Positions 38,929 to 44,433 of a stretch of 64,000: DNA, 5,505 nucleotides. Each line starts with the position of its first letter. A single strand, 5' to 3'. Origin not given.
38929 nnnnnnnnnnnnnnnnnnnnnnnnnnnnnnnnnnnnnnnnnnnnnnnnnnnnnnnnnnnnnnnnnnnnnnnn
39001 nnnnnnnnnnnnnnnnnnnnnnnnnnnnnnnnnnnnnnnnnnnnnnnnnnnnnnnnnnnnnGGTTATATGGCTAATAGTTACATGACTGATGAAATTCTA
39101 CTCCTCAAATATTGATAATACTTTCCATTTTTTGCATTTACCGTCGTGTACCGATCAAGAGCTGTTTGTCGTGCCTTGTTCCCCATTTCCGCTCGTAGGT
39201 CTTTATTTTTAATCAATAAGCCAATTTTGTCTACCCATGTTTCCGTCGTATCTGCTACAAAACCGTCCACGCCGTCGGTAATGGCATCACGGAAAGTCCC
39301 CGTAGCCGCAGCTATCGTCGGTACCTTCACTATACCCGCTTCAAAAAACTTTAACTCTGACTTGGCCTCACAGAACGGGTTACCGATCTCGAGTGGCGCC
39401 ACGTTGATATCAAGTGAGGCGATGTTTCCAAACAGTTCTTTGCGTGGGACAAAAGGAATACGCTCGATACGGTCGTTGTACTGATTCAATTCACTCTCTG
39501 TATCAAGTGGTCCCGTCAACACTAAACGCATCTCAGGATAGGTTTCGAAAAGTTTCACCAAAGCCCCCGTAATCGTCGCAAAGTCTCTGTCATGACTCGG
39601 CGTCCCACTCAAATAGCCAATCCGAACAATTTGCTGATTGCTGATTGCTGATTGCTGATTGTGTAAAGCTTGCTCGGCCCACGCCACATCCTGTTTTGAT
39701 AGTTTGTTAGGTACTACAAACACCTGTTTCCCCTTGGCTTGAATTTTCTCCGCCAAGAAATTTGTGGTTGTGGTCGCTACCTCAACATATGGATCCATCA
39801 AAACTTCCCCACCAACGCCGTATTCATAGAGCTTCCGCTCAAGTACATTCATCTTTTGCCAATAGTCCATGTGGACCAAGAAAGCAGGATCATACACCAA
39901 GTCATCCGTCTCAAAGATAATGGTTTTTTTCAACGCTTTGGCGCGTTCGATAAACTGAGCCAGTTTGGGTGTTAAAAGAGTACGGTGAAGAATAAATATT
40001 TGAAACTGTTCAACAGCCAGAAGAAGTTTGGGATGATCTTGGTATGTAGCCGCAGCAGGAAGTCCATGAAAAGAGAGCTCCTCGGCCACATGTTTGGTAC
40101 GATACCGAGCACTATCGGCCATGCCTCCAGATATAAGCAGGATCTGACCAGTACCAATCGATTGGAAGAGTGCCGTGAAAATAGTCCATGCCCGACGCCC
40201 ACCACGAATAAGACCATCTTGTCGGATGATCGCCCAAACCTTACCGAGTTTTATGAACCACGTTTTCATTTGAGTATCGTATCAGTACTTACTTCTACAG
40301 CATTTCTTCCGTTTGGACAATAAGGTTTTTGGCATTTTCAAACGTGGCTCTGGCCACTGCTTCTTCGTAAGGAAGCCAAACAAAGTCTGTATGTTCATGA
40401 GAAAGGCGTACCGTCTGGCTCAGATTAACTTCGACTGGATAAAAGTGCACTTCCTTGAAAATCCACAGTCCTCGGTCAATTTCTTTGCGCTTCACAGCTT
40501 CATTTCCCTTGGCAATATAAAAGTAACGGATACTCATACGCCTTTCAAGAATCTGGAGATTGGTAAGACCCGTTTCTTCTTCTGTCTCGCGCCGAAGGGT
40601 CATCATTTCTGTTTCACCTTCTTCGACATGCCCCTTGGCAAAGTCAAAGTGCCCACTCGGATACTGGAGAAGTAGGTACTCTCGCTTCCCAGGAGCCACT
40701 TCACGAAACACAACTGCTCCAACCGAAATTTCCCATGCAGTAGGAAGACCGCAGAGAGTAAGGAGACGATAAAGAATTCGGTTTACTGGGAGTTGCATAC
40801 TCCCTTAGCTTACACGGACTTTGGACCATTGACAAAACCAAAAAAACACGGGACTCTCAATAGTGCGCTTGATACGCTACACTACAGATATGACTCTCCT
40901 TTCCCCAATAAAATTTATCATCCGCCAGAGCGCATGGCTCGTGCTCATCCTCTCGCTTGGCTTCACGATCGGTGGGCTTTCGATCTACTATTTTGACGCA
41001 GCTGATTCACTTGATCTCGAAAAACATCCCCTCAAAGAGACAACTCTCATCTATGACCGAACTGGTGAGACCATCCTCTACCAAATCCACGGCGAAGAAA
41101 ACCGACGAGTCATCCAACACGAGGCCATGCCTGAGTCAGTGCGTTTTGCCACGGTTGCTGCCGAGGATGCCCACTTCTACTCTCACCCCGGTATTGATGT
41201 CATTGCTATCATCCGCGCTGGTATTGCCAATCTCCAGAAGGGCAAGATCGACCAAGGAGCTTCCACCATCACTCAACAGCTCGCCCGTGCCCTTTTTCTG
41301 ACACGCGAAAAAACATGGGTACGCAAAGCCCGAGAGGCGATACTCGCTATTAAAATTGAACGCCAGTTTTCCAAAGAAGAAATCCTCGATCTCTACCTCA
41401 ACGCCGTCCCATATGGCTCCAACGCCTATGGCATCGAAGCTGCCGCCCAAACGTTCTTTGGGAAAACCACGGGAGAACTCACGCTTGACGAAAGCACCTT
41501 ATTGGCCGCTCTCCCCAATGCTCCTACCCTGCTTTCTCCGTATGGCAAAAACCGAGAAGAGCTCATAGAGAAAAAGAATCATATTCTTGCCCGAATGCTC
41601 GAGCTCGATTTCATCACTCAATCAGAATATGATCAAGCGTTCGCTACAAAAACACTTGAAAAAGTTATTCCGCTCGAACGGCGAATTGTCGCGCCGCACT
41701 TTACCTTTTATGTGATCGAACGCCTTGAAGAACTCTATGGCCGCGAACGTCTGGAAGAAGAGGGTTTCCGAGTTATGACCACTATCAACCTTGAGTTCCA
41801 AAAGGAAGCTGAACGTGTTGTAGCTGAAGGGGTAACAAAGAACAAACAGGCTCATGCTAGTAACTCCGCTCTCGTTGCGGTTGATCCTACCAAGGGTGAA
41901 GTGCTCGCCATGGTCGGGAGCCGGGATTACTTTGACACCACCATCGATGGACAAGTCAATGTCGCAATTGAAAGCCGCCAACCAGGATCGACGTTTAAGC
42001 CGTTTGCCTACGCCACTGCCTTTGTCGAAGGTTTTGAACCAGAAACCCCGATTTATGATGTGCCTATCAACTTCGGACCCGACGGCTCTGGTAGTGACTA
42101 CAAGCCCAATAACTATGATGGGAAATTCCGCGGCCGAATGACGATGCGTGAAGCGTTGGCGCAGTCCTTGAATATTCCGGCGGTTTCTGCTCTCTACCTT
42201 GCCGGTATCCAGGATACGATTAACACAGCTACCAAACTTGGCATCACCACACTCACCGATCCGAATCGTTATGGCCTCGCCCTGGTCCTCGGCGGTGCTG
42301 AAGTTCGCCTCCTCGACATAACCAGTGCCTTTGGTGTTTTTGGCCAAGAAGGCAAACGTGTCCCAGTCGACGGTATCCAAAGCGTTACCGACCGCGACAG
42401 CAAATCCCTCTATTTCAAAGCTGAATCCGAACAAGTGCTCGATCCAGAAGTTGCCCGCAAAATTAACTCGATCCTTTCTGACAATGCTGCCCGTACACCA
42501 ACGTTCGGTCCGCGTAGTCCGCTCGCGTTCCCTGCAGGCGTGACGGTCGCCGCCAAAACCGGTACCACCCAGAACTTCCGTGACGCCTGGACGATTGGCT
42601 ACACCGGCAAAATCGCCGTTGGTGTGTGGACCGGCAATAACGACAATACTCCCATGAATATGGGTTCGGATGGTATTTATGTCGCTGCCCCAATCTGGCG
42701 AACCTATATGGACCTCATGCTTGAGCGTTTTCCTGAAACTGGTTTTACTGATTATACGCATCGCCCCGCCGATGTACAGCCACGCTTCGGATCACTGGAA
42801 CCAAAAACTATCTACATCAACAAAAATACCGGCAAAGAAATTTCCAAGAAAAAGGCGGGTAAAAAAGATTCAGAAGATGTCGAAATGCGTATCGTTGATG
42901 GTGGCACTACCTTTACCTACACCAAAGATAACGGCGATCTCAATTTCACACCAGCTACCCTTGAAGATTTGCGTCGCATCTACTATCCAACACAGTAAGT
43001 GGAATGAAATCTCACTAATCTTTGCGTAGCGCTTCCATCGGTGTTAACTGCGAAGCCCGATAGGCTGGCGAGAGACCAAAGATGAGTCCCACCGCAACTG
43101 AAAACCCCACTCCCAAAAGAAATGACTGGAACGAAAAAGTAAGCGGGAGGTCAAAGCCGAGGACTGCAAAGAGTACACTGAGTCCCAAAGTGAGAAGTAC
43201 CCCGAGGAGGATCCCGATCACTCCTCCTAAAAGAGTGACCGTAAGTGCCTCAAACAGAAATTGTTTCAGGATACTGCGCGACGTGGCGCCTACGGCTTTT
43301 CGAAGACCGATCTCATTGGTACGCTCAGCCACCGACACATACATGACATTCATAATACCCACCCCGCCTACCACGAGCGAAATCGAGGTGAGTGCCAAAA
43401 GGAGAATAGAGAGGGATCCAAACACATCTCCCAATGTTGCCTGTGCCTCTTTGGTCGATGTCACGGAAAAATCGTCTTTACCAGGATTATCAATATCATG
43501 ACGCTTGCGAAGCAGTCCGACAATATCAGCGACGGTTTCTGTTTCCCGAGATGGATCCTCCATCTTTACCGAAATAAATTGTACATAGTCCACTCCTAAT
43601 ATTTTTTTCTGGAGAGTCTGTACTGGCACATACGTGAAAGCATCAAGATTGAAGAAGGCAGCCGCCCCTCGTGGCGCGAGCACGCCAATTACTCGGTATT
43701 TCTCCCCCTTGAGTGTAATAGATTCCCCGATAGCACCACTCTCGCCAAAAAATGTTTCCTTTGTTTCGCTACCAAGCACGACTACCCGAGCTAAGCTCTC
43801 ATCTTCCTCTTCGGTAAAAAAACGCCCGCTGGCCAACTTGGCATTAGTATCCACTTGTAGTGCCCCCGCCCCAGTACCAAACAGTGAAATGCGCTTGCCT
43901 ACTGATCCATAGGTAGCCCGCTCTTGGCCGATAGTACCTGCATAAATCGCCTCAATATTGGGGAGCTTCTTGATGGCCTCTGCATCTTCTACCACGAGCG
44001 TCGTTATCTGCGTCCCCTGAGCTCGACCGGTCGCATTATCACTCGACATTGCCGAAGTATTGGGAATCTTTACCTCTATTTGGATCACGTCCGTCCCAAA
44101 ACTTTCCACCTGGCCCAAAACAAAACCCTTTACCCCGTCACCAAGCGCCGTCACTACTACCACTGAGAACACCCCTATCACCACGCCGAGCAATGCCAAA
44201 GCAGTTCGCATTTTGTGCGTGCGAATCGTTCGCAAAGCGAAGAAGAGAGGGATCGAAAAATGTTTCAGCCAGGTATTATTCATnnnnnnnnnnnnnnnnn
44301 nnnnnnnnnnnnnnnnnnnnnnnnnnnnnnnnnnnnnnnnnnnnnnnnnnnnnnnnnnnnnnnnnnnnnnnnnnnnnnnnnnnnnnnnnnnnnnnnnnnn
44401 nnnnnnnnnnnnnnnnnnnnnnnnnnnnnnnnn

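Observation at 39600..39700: Heptanucleotide (CAATCAG)x4 tandem repeat inside a glycosyltransferase ORF: candidate phase-variation switch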

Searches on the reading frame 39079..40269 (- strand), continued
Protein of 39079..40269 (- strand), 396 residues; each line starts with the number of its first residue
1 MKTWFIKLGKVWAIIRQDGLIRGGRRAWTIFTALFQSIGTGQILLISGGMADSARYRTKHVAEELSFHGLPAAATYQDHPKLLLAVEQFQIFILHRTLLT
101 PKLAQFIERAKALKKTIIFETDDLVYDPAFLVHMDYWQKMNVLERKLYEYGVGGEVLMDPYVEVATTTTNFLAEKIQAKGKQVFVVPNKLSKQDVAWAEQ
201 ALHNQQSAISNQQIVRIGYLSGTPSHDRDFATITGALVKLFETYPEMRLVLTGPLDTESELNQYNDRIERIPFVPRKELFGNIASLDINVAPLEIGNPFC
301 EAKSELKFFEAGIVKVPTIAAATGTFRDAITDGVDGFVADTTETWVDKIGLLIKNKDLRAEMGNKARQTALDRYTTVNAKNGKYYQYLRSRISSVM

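Call 67: find_encoding_contigs(protein=P0005, flank=3000, max_places=2)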
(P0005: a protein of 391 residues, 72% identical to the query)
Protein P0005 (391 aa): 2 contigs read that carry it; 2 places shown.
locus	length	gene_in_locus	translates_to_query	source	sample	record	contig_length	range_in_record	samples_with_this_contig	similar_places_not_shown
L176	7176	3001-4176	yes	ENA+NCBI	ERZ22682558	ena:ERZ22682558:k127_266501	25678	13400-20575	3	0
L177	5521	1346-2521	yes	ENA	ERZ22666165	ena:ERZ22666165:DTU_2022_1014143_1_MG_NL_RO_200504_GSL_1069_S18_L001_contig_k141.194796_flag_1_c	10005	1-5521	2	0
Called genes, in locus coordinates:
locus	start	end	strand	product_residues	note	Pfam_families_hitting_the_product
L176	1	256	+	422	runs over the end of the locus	PF12704:MacB_PCD, PF02687:FtsX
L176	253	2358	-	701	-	PF00912:Transgly, PF00905:Transpeptidase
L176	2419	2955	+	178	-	PF00293:NUDIX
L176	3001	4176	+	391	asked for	PF00534:Glycos_transf_1, PF13692:Glyco_trans_1_4, PF13524:Glyco_trans_1_2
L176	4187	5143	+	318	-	PF01073:3Beta_HSD, PF01370:Epimerase, PF02719:Polysacc_synt_2, PF04321:RmlD_sub_bind, PF07993:NAD_binding_4, PF08659:KR (faint), PF16363:GDP_Man_Dehyd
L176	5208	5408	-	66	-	-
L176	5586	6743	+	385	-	PF13439:Glyco_transf_4, PF00534:Glycos_transf_1, PF13692:Glyco_trans_1_4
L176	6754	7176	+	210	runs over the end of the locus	-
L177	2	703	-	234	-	?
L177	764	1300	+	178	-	PF00293:NUDIX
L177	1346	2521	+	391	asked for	PF00534:Glycos_transf_1, PF13692:Glyco_trans_1_4, PF13524:Glyco_trans_1_2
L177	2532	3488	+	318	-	PF01073:3Beta_HSD, PF01370:Epimerase, PF02719:Polysacc_synt_2, PF04321:RmlD_sub_bind, PF07993:NAD_binding_4, PF08659:KR (faint), PF16363:GDP_Man_Dehyd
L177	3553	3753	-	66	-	-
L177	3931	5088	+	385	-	PF13439:Glyco_transf_4, PF00534:Glycos_transf_1, PF13692:Glyco_trans_1_4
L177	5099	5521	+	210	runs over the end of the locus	-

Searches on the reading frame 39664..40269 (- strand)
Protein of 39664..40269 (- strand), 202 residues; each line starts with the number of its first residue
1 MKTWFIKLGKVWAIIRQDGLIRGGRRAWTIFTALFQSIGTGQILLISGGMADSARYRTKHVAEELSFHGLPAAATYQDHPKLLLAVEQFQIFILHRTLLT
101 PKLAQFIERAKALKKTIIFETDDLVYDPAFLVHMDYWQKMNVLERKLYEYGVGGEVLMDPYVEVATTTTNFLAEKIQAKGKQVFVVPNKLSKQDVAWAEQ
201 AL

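Call 31: find_homologous_proteins(query=window:39664-40269:-)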
Query seq(202 aa) (202 aa): 18 proteins with E <= 0.001 among 234 candidates.
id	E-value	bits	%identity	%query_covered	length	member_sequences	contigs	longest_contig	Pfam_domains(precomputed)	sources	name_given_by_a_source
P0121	9.4e-83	295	68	100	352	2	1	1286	PF13692.13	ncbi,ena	-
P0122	5.8e-82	292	67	95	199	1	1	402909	-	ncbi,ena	-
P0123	1.2e-78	281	63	98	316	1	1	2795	-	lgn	-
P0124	6.3e-70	253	58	100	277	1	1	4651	-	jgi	-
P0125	7.0e-67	243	55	100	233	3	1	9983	-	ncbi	ncbi:MAG: group 1 glycosyl transferase, partial [Parcubacteria group bacterium GW2011_GWC1_38_22]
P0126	2.2e-66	241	55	100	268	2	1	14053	-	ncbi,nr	ncbi:MAG: Glycosyltransferase, group 1 family protein [Candidatus Moranbacteria bacterium GW2011_GWE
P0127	2.8e-66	241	56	100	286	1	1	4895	-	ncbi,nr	ncbi:MAG: hypothetical protein Q8O53_01230, partial [Candidatus Moranbacteria bacterium]|nr:hypothet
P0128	1.3e-65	239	53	100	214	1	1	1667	-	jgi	-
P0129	2.6e-49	186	46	99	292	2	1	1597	-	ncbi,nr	ncbi:MAG TPA: glycosyltransferase family 1 protein [Candidatus Moranbacteria bacterium]|nr:glycosylt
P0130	7.1e-49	184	53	79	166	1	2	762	-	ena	-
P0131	8.5e-47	177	57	75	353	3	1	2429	PF13524.13,PF13692.13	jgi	jgi:glycosyltransferase involved in cell wall biosynthesis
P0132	4.8e-42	162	56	69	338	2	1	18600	PF00534.27,PF13524.13,PF13692.13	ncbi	-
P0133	2.7e-39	153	58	62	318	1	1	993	PF00534.27,PF13524.13,PF13692.13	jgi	jgi:glycosyltransferase involved in cell wall biosynthesis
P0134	1.5e-38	150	54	67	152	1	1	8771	-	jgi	jgi:uncharacterized RmlC-like cupin family protein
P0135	6.8e-31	125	63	50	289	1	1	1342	PF00534.27,PF13524.13,PF13692.13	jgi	jgi:glycosyltransferase involved in cell wall biosynthesis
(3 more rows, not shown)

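Call 33: find_encoding_contigs(protein=P0128, flank=2000, max_places=4)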
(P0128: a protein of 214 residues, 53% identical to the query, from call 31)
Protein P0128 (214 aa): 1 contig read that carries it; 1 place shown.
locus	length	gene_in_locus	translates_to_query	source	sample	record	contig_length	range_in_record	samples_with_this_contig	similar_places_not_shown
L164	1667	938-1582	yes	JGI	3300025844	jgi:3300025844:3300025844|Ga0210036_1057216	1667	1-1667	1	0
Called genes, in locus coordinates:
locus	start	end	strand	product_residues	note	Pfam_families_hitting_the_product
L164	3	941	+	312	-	?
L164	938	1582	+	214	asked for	-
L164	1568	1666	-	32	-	?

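Call 34: find_encoding_contigs(protein=P0126, flank=2000, max_places=4)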
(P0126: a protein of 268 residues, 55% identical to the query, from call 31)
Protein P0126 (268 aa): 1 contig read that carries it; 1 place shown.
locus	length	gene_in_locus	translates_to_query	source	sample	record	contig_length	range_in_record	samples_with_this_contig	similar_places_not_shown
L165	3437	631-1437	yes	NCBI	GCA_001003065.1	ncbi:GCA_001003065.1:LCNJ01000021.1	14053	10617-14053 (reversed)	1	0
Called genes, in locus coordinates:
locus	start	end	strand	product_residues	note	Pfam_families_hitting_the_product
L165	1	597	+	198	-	PF00768:Peptidase_S11, PF13692:Glyco_trans_1_4 (weak)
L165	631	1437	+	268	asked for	-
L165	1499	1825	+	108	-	PF13692:Glyco_trans_1_4 (weak), PF00534:Glycos_transf_1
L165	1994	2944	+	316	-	PF01073:3Beta_HSD, PF01370:Epimerase, PF02719:Polysacc_synt_2, PF04321:RmlD_sub_bind, PF08659:KR, PF16363:GDP_Man_Dehyd, PF07993:NAD_binding_4 (weak)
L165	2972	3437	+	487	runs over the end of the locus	PF03062:MBOAT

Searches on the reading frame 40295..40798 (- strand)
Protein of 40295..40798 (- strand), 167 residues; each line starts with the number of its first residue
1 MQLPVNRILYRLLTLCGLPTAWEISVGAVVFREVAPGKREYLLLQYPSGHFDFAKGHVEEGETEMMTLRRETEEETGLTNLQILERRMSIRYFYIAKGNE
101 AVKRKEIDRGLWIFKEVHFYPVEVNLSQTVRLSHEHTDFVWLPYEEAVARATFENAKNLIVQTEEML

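Call 7: search_protein_families(library=pfam, proteins=[window:40295-40798:-])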
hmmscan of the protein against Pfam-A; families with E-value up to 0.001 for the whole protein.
window:40295-40798:- (167 aa): 1 family
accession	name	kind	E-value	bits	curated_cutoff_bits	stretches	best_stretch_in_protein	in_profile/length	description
PF00293.34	NUDIX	-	5.8e-14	52.7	21.1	1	25-155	5-125/134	NUDIX domain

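Call 8: search_protein_families(library=ncbifam, proteins=[window:40295-40798:-])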
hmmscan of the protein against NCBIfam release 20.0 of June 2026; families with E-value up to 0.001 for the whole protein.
window:40295-40798:- (167 aa): 6 families
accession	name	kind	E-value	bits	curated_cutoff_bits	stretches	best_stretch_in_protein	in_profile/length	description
NF006961.0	PRK09438.1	equivalog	7.7e-09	35.2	103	1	54-162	37-144/151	dihydroneopterin triphosphate diphosphatase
NF052459.1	OxoGTPPhMutT1Mycb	equivalog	7.2e-07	28.6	475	1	26-159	4-121/292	8-oxo-(d)GTP phosphatase MutT1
NF007834.0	PRK10546.1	equivalog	1e-05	25.3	156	1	48-149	29-111/135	pyrimidine (deoxy)nucleoside triphosphate diphosphatase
NF001936.0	PRK00714.1-3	equivalog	4.3e-05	23.4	118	1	25-92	9-79/155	RNA pyrophosphohydrolase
NF008044.0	PRK10776.1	equivalog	0.00062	19.7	148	0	48-83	30-65/130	8-oxo-dGTP diphosphatase MutT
NF006530.0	PRK08999.1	equivalog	0.00077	18.6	245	0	48-94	32-77/315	Nudix family hydrolase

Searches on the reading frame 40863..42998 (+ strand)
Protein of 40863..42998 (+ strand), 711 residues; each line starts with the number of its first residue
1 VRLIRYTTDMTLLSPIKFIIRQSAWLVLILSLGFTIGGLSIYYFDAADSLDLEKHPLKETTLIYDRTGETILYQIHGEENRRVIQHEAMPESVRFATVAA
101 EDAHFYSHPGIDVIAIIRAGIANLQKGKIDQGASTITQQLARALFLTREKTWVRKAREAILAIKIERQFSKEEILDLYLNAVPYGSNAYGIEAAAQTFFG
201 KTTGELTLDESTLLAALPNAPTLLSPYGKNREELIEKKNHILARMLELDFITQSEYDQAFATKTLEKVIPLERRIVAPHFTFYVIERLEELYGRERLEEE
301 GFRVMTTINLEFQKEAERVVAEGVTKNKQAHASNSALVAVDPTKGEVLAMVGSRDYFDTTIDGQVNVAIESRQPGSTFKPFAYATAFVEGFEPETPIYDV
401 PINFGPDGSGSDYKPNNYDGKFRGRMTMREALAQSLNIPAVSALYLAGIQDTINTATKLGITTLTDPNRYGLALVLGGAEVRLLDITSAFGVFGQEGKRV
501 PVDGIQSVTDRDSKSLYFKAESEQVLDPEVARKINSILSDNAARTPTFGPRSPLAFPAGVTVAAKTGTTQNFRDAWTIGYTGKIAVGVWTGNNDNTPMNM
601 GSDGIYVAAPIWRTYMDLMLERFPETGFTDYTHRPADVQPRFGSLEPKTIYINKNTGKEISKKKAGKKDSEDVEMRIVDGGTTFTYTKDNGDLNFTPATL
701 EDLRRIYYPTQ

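Call 7: search_protein_families(library=pfam, proteins=[window:40863-42998:+])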
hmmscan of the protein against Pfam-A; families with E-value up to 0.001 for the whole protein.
window:40863-42998:+ (711 aa): 2 families
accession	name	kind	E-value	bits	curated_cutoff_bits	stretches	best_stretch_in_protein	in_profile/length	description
PF00912.28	Transgly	-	1.7e-60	203.9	27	1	71-245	4-177/178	Transglycosylase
PF00905.27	Transpeptidase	-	2.1e-24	86.7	22.1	1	337-616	3-298/299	Penicillin binding protein transpeptidase domain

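Call 8: search_protein_families(library=ncbifam, proteins=[window:40863-42998:+])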
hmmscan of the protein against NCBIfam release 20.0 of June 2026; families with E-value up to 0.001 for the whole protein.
window:40863-42998:+ (711 aa): 15 families
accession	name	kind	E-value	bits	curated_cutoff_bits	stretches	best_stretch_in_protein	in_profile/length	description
TIGR02074.1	PBP_1a_fam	subfamily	2.7e-152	508.3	508.75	1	81-620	2-533/535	PBP1A family penicillin-binding protein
TIGR02073.1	PBP_1c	equivalog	1.4e-137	460.2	494.2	1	58-634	9-551/728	penicillin-binding protein 1C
NF051885.1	tranpepglycosPbpC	equivalog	3.2e-136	455.5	900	1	59-629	55-603/632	multimodular transpeptidase-transglycosylase PbpC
TIGR02071.1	PBP_1b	equivalog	2.6e-97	326.7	717.75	1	77-617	143-680/729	penicillin-binding protein 1B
NF008643.0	PRK11636.1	equivalog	3.8e-85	286.8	1263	2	58-327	45-310/850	peptidoglycan glycosyltransferase/peptidoglycan DD-transpeptidase MrcA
NF008414.0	PRK11240.1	equivalog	5.1e-79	266.2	1121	1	96-626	79-571/774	peptidoglycan glycosyltransferase PbpC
NF007061.0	PRK09506.1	equivalog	2.3e-77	260.6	1120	1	76-617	206-744/825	bifunctional glycosyl transferase/transpeptidase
NF038276.1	strep_PBP2A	exception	7.6e-76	255.8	1100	1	26-629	44-646/716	penicillin-binding protein PBP2A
NF038272.1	strep_PBP1A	exception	3.2e-72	243.8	1075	1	24-540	14-535/658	penicillin-binding protein PBP1A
NF011423.0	PRK14850.1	equivalog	5.9e-68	229.9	1275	1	79-618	155-691/764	penicillin-binding protein 1b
NF038274.1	strep_PBP1B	exception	7.6e-57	193.1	1225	2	69-258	70-272/745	penicillin-binding protein PBP1B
TIGR02070.1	mono_pep_trsgly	equivalog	2.4e-41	141.7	182.65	1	76-247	50-220/224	monofunctional biosynthetic peptidoglycan transglycosylase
NF010008.0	PRK13481.1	equivalog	1.7e-35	122.7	270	1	79-261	78-265/269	glycosyltransferase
TIGR03423.1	pbp2_mrdA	equivalog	1.3e-11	43.8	455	1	298-465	223-394/593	penicillin-binding protein 2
TIGR02214.1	spoVD_pbp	equivalog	0.00012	20.5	688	0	300-392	209-305/636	stage V sporulation protein D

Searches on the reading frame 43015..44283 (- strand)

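Call 7: search_protein_families(library=pfam, proteins=[window:43015-44283:-])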
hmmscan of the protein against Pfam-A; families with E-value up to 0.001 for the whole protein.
window:43015-44283:- (422 aa): 2 families
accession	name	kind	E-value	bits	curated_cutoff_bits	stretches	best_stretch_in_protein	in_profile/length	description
PF12704.14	MacB_PCD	-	3.3e-37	129.2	27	1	27-254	1-204/207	MacB-like periplasmic core domain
PF02687.27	FtsX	-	9.3e-21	74.5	25.5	1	299-415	4-120/120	FtsX-like permease C-terminal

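Call 8: search_protein_families(library=ncbifam, proteins=[window:43015-44283:-])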
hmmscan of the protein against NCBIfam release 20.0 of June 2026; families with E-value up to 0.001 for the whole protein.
window:43015-44283:- (422 aa): 10 families
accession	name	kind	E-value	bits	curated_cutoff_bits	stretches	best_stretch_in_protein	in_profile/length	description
NF007826.0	PRK10535.1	equivalog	2.2e-62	211.2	966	1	6-421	251-647/648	macrolide ABC transporter ATP-binding protein/permease MacB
TIGR03434.1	ADOP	subfamily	4.6e-34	117.6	622.3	1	148-421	124-401/803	ADOP family duplicated permease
TIGR02212.1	lolCE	equivalog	2.2e-12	46.7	362.45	1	217-421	201-410/411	lipoprotein-releasing ABC transporter permease subunit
NF038346.1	FtsX_actino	exception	3e-08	33.4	250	1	273-361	161-249/308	permease-like cell division protein FtsX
NF008076.0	PRK10814.1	exception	6.8e-08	31.9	473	1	298-421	270-398/399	lipoprotein-releasing ABC transporter permease subunit LolC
TIGR00439.2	FtsX_Gneg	equivalog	1.7e-07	30.8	255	1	237-400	119-280/292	permease-like cell division protein FtsX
NF041854.1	ABC_perm_YbbP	equivalog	5.7e-05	21.2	999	1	293-422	244-371/806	putative ABC transporter permease subunit YbbP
TIGR01185.1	devC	equivalog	8e-05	21.8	290.35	1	298-365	264-331/380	ABC transporter permease DevC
NF008357.0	PRK11146.1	exception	0.00054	18.9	439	1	303-375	278-352/414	lipoprotein-releasing ABC transporter permease subunit LolE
TIGR02213.1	lolE_release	exception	0.0009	18.2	540.35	1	303-373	275-347/411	lipoprotein-releasing ABC transporter permease subunit LolE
